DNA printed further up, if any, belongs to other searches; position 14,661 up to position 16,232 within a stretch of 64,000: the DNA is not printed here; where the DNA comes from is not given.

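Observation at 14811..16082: Fusion of a HAD phosphatase domain to a CTP-dependent polyprenol/dolichol-kinase-like membrane domain, next to UDP-HexNAc(A) biosynthesis genes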

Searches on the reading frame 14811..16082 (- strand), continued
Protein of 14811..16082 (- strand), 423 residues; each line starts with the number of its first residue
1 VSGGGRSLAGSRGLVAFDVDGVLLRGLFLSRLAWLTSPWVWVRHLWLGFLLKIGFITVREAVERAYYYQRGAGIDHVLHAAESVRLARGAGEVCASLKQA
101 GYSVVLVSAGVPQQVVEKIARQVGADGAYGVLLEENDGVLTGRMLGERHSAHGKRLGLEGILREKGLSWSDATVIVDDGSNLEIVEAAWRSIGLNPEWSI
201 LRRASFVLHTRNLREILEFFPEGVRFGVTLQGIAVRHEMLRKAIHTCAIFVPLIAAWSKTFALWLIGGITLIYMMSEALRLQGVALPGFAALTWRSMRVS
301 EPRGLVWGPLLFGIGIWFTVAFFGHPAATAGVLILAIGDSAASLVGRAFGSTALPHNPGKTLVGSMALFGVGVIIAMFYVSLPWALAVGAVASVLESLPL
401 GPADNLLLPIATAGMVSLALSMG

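Call 24: predict_structure(alignment_id=A1)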
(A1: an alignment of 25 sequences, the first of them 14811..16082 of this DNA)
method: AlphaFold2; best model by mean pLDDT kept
length: 423 residues; sequences in the alignment: 25
mean_pLDDT: 88.8   pTM: 0.79
mean pLDDT of the five models: 88.8, 83.6, 81.7, 81.4, 80.2
residues with pLDDT >= 90: 254; 70-90: 152; 50-70: 8; < 50: 9
segments of 3 or more residues with pLDDT < 50: 1-9
pLDDT, mean of each block of 10 residues (from residue 1): 37 91 85 91 92 89 93 90 88 93 94 93 93 91 89 93 93 93 94 90 88 88 78 80 90 95 96 88 72 76 82 96 96 94 85 84 93 97 97 93 93 97 86
secondary structure, 60 per line:
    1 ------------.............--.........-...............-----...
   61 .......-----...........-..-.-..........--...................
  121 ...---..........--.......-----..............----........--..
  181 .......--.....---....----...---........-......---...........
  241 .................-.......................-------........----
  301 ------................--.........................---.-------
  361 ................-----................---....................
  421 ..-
elements in order: E13-18 H19-23 H28-36 H38-52 H58-67 H74-83 H90-99 E102-112 H113-123 E127-136 E139-145 H151-164 E172-176 H179-187 E190-194 H198-201 E206-208 H213-219 H221-226 H230-257 H259-281 H289-296 H307-322 H325-349 H362-376 H382-397 H401-422

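Call 28: search_protein_families(library=pfam, alignment_id=A4, max_evalue=0.01)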
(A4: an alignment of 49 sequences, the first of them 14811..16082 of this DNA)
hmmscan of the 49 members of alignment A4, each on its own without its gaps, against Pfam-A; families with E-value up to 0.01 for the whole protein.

A. member 1, window:14811-16082:- (423 aa): 2 families
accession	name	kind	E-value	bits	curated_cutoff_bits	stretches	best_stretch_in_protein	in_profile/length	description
PF12710.13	HAD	-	1.3e-11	45.7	27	1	15-174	1-177/189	haloacid dehalogenase-like hydrolase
PF00702.32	Hydrolase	-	8e-07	30.1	26.4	1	14-181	3-182/191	haloacid dehalogenase-like hydrolase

B. families by the number of members that match (of 49 scanned): 10 families
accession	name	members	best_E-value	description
PF12710.13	HAD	48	4.4e-17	haloacid dehalogenase-like hydrolase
PF00702.32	Hydrolase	45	7.2e-13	haloacid dehalogenase-like hydrolase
PF01148.25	CTP_transf_1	18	9.1e-06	Cytidylyltransferase family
PF08282.18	Hydrolase_3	12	9.4e-09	haloacid dehalogenase-like hydrolase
PF13419.12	HAD_2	6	0.0003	Haloacid dehalogenase-like hydrolase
PF13344.12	Hydrolase_6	2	0.00039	Haloacid dehalogenase-like hydrolase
PF01569.27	PAP2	1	2.5e-21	PAP2 superfamily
PF14378.12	PAP2_3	1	1.9e-06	PAP2 superfamily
PF07758.16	DUF1614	1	0.00097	Protein of unknown function (DUF1614)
PF13439.12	Glyco_transf_4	1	0.0049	Glycosyltransferase Family 4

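Call 31: find_related_loci(query=A1, collection=genome_contigs, flank=8000)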
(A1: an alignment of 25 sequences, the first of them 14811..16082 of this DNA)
Query A1 (423 aa) in genome_contigs; peptide patterns used: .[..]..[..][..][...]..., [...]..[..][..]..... (x = any residue, [..] = any of these).
69 stretches matched a pattern; 27 encode a relative of the query (tblastn E <= 1e-3); 27 distinct loci.
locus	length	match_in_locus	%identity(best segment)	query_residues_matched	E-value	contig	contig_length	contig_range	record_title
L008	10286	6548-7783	79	11-422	0e+0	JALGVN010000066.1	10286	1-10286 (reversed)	MAG: bacterium isolate AB_69_Bin_103 AB_69_Bin_103_scaffold_10916, whole genome shotgun sequence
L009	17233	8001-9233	79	12-422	0e+0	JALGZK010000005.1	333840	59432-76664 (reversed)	MAG: bacterium isolate BHB10-38_Bin_124 BHB10-38_Bin_124_scaffold_30, whole genome shotgun sequence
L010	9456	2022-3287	77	1-422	0e+0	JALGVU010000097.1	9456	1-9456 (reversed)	MAG: bacterium isolate Meg19_46_Bin_182 Meg19_46_Bin_182_scaffold_14197, whole genome shotgun sequence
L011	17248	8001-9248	67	6-421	0e+0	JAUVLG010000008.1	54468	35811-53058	MAG: Candidatus Eisenbacteria bacterium isolate CSMAG_500 CSMAG_500_k141_291268_length_54468_cov_18.9530, whole genome s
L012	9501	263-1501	67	9-421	0e+0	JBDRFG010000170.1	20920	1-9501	MAG: Candidatus Eisenbacteria bacterium isolate MEGAHIT-group-1.358 k141_12354767, whole genome shotgun sequence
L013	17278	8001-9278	65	1-421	0e+0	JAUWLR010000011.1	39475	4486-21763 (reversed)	MAG: Candidatus Eisenbacteria bacterium isolate CSMAG_2377 CSMAG_2377_k141_198151_length_39475_cov_14.3017, whole genome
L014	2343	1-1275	65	2-421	0e+0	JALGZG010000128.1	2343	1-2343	MAG: bacterium isolate SY70-5-8_Bin_20 SY70-5-8_Bin_20_scaffold_79303, whole genome shotgun sequence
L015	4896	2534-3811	65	1-421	0e+0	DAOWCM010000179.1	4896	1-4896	MAG TPA_asm: Candidatus Eisenbacteria bacterium isolate CSMAG_1887 CSMAG_1887_k141_915631_length_4896_cov_10.0000, whole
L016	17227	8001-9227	67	12-420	0e+0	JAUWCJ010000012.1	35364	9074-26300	MAG: Candidatus Eisenbacteria bacterium isolate CSMAG_2135 CSMAG_2135_k141_801035_length_35364_cov_10.0000, whole genome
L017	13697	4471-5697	66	12-420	0e+0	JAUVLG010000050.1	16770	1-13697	MAG: Candidatus Eisenbacteria bacterium isolate CSMAG_500 CSMAG_500_k141_667369_length_16770_cov_17.0000, whole genome s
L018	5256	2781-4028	65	6-421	0e+0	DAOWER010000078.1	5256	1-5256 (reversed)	MAG TPA_asm: Candidatus Eisenbacteria bacterium isolate CSMAG_1944 CSMAG_1944_k141_1878419_length_5256_cov_14.9019, whol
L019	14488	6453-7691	66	9-421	0e+0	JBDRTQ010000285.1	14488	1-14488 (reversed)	MAG: Candidatus Eisenbacteria bacterium isolate MEGAHIT-group-3.92 k141_629800, whole genome shotgun sequence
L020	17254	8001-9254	62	7-423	5e-163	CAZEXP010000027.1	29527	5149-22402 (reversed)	MAG TPA_asm: uncultured bacterium isolate binchicken_co171_66 genome assembly, contig: NODE_133_length_29527_cov_19.0830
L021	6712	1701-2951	61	7-422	2e-160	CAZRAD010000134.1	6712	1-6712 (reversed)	MAG TPA_asm: uncultured bacterium isolate binchicken_co334_58 genome assembly, contig: NODE_22288_length_6712_cov_5.1527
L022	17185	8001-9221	62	11-417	9e-164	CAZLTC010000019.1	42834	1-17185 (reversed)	MAG TPA_asm: uncultured bacterium isolate SRP185410_co2_414 genome assembly, contig: NODE_868_length_42834_cov_7.976881,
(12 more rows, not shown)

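Call 33: fold_search(model_id=the predicted structure, library=pdb)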
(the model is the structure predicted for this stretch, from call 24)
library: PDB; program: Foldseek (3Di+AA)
matches with E <= 10: 578; with E <= 0.001: 88
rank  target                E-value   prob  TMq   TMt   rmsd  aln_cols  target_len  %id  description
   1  5it0                  4.9e-13  1.00  0.47  0.50   3.8       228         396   22  Crystal structure of Mycobacterium avium SerB2 mutant D343N/D347N (released 2016-04-27)
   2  5jlp                  1.0e-12  1.00  0.47  0.50   3.6       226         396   22  Crystal structure of Mycobacterium avium SerB2 in complex with serine at ACT domain (released 2017-05-03)
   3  3p96                  2.9e-12  1.00  0.47  0.50   4.6       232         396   22  Crystal structure of Phosphoserine phosphatase SerB from Mycobacterium avium, native form (released 2010-11-10)
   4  5jjb                  3.5e-12  1.00  0.47  0.49   3.5       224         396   22  Crystal structure of Mycobacterium avium SerB2 mutant D343G (released 2016-05-18)
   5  5is2                  3.7e-12  1.00  0.46  0.49   3.9       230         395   23  Crystal structure of Mycobacterium avium SerB2 at pH 6.6 (released 2016-04-27)
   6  1l7o_B                3.9e-12  1.00  0.46  0.91   1.7       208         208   26  CRYSTAL STRUCTURE OF PHOSPHOSERINE PHOSPHATASE IN APO FORM (released 2002-06-19)
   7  1f5s_B                4.1e-12  1.00  0.46  0.89   2.1       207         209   25  CRYSTAL STRUCTURE OF PHOSPHOSERINE PHOSPHATASE FROM METHANOCOCCUS JANNASCHII (released 2001-06-20)
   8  5it4                  6.7e-12  1.00  0.47  0.50   3.5       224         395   22  Crystal structure of Mycobacterium avium SerB2 mutant D343N (released 2016-04-27)
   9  1f5s_A                7.0e-12  1.00  0.46  0.89   2.1       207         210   25  CRYSTAL STRUCTURE OF PHOSPHOSERINE PHOSPHATASE FROM METHANOCOCCUS JANNASCHII (released 2001-06-20)
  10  1l7p_B                8.5e-12  1.00  0.46  0.89   2.1       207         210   25  SUBSTRATE BOUND PHOSPHOSERINE PHOSPHATASE COMPLEX STRUCTURE (released 2002-06-19)
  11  1l7o_A                1.4e-11  1.00  0.44  0.91   2.1       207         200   24  CRYSTAL STRUCTURE OF PHOSPHOSERINE PHOSPHATASE IN APO FORM (released 2002-06-19)
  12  3m1y_D                2.4e-11  1.00  0.45  0.89   1.7       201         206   20  Crystal Structure of a Phosphoserine phosphatase (SerB) from Helicobacter pylori (released 2010-03-23)
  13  3m1y_B                3.2e-11  1.00  0.45  0.90   1.6       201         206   20  Crystal Structure of a Phosphoserine phosphatase (SerB) from Helicobacter pylori (released 2010-03-23)
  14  3m1y_C                5.8e-11  1.00  0.46  0.91   1.9       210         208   20  Crystal Structure of a Phosphoserine phosphatase (SerB) from Helicobacter pylori (released 2010-03-23)
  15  5t41                  6.4e-11  1.00  0.46  0.49   3.6       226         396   22  Crystal structure of Mycobacterium avium SerB2 mutant S275A/R279A at pH 6.6 with ethylene glycol bound at ACT- I domain (released 2016-11-16)
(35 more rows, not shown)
